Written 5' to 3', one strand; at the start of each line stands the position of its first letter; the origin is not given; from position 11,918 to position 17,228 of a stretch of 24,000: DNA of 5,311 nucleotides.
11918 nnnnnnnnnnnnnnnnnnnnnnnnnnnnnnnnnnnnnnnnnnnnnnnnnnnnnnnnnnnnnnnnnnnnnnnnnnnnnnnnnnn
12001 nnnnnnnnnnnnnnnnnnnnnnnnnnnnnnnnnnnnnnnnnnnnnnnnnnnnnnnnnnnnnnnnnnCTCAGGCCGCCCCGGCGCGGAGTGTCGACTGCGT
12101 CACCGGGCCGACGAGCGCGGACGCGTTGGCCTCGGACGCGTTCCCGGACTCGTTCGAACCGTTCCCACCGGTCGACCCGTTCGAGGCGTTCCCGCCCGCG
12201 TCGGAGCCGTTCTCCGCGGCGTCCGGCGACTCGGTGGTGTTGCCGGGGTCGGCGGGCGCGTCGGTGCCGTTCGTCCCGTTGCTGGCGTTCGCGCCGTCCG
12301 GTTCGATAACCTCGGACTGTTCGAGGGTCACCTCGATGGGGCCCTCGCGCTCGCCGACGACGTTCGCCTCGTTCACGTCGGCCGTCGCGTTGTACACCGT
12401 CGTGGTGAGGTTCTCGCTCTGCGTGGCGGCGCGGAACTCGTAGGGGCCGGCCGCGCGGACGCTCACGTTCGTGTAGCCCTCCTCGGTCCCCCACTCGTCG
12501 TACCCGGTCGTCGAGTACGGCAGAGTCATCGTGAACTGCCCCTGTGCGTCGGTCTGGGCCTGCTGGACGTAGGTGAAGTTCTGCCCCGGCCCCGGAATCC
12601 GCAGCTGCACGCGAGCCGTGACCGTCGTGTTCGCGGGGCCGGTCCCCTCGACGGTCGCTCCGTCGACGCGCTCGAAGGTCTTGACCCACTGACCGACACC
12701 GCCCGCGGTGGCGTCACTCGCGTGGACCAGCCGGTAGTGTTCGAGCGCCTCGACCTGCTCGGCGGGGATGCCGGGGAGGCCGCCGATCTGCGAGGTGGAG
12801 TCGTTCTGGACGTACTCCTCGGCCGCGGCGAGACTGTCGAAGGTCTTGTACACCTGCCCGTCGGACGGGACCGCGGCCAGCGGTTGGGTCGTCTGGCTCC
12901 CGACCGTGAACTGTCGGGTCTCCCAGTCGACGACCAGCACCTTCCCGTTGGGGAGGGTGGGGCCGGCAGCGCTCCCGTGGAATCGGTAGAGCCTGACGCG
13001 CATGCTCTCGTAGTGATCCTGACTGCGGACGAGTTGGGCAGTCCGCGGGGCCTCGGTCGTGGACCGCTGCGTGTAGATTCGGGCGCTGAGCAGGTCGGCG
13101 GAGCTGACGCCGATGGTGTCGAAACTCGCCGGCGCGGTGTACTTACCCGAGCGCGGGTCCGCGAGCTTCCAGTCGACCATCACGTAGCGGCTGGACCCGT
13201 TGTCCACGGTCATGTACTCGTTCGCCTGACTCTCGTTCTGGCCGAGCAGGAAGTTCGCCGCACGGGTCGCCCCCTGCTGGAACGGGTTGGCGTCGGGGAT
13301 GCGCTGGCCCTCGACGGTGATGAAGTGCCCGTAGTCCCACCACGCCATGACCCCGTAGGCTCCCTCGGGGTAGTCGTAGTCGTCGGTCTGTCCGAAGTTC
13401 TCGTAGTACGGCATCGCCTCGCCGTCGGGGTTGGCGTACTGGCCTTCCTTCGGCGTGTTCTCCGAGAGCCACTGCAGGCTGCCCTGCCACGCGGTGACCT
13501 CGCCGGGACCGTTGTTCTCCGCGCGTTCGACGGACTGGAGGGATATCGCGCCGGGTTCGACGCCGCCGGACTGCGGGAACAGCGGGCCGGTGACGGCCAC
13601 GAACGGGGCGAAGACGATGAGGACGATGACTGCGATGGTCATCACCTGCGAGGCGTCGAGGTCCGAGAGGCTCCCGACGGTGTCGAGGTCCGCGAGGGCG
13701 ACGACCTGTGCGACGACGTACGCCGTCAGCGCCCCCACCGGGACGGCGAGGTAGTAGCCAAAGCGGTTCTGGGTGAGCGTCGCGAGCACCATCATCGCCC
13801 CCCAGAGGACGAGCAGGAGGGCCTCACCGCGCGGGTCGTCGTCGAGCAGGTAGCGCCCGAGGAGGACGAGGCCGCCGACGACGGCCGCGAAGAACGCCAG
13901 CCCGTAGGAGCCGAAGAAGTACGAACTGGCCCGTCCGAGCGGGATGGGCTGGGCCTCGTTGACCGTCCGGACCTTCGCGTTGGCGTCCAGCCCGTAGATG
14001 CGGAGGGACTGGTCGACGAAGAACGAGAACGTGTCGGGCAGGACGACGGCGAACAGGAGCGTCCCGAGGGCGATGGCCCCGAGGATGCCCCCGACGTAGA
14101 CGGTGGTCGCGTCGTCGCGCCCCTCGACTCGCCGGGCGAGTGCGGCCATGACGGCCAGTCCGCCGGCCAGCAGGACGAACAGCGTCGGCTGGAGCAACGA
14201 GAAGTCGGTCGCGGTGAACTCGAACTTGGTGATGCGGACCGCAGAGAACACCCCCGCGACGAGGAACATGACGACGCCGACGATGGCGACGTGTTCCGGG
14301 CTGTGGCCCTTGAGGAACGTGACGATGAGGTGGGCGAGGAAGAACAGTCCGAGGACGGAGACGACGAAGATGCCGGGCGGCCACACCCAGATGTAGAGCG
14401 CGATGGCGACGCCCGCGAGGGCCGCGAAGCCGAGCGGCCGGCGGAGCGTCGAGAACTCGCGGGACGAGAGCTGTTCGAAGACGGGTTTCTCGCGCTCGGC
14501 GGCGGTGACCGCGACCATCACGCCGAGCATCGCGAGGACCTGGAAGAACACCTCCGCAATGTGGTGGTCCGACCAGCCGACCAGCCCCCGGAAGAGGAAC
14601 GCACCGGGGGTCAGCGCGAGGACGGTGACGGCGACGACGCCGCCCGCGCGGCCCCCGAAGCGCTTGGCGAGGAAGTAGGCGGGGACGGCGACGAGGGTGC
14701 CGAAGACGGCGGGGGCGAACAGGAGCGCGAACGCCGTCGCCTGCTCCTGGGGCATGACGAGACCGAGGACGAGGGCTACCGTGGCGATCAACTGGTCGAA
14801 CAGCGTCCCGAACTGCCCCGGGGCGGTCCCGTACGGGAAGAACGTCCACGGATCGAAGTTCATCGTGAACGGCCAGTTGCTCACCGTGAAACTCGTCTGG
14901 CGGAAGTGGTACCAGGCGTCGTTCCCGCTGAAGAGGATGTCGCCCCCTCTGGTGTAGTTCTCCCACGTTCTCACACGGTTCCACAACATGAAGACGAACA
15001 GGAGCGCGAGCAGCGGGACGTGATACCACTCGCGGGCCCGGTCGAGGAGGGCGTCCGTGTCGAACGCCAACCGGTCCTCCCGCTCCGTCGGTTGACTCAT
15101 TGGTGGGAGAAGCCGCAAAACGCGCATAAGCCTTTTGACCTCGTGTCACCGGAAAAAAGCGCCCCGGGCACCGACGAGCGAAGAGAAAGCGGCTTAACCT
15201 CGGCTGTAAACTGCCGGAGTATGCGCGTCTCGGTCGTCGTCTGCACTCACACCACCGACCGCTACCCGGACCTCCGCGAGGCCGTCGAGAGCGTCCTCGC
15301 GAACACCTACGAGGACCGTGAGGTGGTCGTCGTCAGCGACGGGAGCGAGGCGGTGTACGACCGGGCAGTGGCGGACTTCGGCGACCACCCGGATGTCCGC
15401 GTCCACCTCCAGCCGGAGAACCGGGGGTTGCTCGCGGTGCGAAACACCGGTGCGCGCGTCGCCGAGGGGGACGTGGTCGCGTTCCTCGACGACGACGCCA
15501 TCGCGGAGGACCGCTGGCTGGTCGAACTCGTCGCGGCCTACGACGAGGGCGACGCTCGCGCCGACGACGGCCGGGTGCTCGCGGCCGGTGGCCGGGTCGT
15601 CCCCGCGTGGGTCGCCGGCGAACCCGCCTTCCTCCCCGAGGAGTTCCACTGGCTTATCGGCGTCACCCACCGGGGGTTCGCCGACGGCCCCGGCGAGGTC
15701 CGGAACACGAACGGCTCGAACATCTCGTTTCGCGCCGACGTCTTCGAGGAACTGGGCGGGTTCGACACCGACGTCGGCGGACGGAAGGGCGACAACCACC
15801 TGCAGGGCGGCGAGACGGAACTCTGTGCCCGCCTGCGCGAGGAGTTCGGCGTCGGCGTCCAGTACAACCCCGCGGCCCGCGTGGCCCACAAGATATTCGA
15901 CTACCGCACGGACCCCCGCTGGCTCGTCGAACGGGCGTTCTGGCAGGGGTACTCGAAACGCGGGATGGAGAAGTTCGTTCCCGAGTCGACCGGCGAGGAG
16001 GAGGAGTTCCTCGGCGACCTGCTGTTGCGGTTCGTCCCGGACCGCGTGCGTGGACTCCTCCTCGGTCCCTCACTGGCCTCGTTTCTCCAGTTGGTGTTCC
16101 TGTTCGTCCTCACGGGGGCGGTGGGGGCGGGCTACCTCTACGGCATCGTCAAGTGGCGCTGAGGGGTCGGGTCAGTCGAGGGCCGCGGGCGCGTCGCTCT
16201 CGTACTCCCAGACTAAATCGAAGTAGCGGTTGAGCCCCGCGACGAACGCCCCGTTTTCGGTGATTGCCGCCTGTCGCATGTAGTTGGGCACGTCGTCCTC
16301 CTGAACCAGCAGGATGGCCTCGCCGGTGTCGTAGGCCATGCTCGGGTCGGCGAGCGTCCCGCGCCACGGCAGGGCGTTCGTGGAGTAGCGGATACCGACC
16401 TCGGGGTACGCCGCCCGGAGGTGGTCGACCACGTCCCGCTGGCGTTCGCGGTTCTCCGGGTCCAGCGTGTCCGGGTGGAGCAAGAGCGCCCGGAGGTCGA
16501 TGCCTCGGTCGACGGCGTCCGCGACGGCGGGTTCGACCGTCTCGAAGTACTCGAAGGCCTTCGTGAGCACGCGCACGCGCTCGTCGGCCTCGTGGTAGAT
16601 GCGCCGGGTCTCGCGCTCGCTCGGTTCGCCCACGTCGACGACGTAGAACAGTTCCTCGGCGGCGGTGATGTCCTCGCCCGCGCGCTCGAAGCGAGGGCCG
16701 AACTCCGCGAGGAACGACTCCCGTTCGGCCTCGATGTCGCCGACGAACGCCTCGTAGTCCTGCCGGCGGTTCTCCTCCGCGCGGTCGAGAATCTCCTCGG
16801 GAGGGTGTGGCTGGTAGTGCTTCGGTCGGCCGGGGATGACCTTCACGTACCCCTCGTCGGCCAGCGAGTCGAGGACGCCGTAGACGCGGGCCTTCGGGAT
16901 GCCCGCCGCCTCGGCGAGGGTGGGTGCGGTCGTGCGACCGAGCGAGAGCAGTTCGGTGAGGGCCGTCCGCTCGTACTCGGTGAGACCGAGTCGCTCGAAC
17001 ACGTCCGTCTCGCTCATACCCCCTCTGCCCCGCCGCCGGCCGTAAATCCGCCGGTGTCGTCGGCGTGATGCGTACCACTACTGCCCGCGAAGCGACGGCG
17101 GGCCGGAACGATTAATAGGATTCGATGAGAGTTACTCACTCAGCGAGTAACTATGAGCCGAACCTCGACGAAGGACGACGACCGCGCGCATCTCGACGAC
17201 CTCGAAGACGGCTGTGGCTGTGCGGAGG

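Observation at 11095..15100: aglB and a DUF368 (PopT-family) transporter gene separated by 1 nt: candidate dolichyl-phosphate recycling partner of the archaeal OST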

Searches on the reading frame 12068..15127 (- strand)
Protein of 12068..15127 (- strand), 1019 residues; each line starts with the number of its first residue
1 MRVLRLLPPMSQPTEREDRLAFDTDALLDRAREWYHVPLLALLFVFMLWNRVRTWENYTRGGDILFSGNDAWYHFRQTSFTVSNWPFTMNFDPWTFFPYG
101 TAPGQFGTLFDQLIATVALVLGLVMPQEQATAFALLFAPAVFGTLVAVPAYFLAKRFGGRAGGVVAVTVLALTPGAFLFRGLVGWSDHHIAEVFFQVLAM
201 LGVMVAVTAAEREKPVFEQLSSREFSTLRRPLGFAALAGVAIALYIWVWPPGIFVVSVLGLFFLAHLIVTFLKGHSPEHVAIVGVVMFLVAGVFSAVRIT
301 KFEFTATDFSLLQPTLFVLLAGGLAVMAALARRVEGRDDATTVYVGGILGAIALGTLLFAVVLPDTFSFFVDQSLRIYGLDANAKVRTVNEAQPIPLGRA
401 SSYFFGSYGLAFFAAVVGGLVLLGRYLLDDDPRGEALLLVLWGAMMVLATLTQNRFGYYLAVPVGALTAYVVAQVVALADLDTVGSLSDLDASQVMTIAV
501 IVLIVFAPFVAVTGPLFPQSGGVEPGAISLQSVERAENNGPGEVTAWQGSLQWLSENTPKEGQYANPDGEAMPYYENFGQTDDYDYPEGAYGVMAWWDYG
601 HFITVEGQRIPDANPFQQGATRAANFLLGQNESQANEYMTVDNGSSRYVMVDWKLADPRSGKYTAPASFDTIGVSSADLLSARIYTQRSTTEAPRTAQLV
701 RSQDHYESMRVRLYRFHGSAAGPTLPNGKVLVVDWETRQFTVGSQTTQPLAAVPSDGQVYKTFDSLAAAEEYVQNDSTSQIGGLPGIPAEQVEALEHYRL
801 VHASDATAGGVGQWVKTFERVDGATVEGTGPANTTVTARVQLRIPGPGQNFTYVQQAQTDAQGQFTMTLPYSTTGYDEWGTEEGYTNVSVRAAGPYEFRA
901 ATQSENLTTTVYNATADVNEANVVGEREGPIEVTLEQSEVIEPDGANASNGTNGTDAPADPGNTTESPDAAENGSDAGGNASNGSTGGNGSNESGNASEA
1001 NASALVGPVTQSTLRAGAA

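Call 6: search_protein_families(library=pfam, proteins=[window:12068-15127:-], max_evalue=0.001)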
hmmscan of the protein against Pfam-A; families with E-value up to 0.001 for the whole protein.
window:12068-15127:- (1019 aa): 3 families
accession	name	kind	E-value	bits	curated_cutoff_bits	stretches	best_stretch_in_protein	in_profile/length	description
PF02516.20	STT3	-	1.7e-26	94.1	24.5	1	43-327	10-272/405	Oligosaccharyl transferase STT3, N-terminal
PF22627.1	AglB_core-like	-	1.6e-22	80.3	27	1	546-655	3-110/111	AglB core domain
PF18079.6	AglB_L1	-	1.3e-15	57.6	23.6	1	823-923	1-81/87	Archaeal glycosylation protein B long peripheral domain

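Call 62: search_protein_families(library=ncbifam, proteins=[window:12068-15127:-], max_evalue=0.001)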
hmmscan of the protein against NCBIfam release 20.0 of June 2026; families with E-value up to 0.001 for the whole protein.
window:12068-15127:- (1019 aa): 1 family
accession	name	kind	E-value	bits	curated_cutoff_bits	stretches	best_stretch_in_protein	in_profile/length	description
TIGR04154.1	archaeo_STT3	subfamily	6.7e-243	808.7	450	1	37-925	1-830/831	oligosaccharyl transferase, archaeosortase A system-associated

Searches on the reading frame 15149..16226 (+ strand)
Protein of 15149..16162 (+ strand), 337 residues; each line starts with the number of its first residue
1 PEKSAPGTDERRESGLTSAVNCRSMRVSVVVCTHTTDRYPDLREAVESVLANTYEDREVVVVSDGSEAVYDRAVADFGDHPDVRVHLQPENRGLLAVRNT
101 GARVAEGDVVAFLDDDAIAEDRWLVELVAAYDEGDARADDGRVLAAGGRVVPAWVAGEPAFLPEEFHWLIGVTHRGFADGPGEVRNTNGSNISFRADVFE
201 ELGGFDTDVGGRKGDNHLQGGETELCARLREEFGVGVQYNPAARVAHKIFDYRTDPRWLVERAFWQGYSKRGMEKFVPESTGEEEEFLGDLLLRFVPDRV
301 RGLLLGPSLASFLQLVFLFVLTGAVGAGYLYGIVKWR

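Call 6: search_protein_families(library=pfam, proteins=[window:15318-16226:+], max_evalue=0.001)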
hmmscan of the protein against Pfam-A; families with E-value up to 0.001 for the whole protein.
window:15318-16226:+ (302 aa): 0 families

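Call 10: search_protein_families(library=pfam, proteins=[window:15149-16162:+], max_evalue=0.01)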
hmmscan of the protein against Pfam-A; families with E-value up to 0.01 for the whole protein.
window:15149-16162:+ (337 aa): 3 families
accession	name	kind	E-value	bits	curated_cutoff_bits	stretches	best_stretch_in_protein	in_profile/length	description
PF00535.33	Glycos_transf_2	-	1.2e-25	90.9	23.3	1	28-202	1-167/168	Glycosyl transferase family 2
PF13641.12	Glyco_tranf_2_3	-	1.2e-10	42.2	27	1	26-131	2-111/230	Glycosyltransferase like family 2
PF10111.15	Glyco_tranf_2_2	-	9.1e-06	25.8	27.3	1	28-118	1-93/276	Glycosyltransferase like family 2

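Call 62: search_protein_families(library=ncbifam, proteins=[window:15221-16162:+], max_evalue=0.001)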
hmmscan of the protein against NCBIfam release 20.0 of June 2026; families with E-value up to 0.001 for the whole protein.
window:15221-16162:+ (313 aa): 13 families
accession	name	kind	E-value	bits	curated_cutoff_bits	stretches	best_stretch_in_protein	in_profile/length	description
NF041394.1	GtaseAglG_Halo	equivalog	4e-139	463.1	440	1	1-312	1-304/304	glucosyl-dolichyl phosphate glucuronosyltransferase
TIGR03965.1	mycofact_glyco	equivalog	1.2e-24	87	280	1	3-241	76-296/467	mycofactocin biosynthesis glycosyltransferase MftF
NF041875.1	EPS_EpsD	equivalog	6.7e-22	78.3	370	1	3-224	1-207/325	exopolysaccharide biosynthesis glycosyltransferase EpsD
NF038299.1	EPS_HpsN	equivalog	1.8e-12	46.9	425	1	2-223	2-220/317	hormogonium polysaccharide biosynthesis glycosyltransferase HpsN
NF038302.1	EPS_HpsE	equivalog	8.4e-12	44.7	300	1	2-243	2-242/307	hormogonium polysaccharide biosynthesis glycosyltransferase HpsE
NF007482.0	PRK10073.1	equivalog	9.8e-11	41.2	423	1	2-95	7-99/334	glycosyltransferase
TIGR03937.1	PgaC_IcaA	equivalog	5.1e-10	38.9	422.3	1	3-184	47-221/407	poly-beta-1,6-N-acetyl-D-glucosamine synthase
NF047683.1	TeichurnBiosyTuaG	equivalog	9.3e-09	35.3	400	1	3-99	8-99/252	teichuronic acid biosynthesis protein TuaG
NF050050.1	ProtGlycPglI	equivalog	3.1e-08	33.4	500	1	3-110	4-111/306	GalNAc(5)-diNAcBac-PP-undecaprenol beta-1,3-glucosyltransferase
NF053739.1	GlytfEpsEBac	equivalog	6.6e-06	25.3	450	1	3-105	3-105/265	glycosyltransferase EpsE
NF007453.0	PRK10018.1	equivalog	3.7e-05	23.5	382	1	18-101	21-101/280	colanic acid biosynthesis glycosyltransferase WcaA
TIGR04017.1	WcaA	equivalog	4.7e-05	23.1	495.75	1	17-111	19-110/279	colanic acid biosynthesis glycosyltransferase WcaA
TIGR04283.1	glyco_like_mftF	equivalog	0.00032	20.3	182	0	4-109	2-99/221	TIGR04283 family arsenosugar biosynthesis glycosyltransferase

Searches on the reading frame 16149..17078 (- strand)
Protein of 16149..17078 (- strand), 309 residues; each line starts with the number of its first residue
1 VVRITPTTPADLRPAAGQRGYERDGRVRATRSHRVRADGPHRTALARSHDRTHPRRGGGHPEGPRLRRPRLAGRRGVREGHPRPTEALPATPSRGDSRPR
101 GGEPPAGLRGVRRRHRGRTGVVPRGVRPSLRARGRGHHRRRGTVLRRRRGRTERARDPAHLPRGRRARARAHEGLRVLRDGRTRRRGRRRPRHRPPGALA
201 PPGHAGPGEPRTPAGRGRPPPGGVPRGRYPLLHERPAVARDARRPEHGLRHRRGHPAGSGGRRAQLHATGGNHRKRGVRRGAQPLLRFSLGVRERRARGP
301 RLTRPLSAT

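Call 6: search_protein_families(library=pfam, proteins=[window:16149-17078:-], max_evalue=0.001)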
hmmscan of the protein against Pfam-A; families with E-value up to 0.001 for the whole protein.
window:16149-17078:- (309 aa): 0 families

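Call 10: search_protein_families(library=pfam, proteins=[window:16172-17077:-], max_evalue=0.01)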
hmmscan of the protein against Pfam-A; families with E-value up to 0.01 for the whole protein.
window:16172-17077:- (301 aa): 3 families
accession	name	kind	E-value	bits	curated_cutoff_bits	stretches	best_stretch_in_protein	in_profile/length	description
PF01978.25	TrmB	-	6.1e-19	68.1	25.6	1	29-94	3-68/68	Sugar-specific transcriptional regulator TrmB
PF09339.16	HTH_IclR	-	6.6e-05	23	22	1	50-79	20-49/52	IclR helix-turn-helix domain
PF12802.13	MarR_2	-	0.0096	16.5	27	0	38-81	9-53/61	MarR family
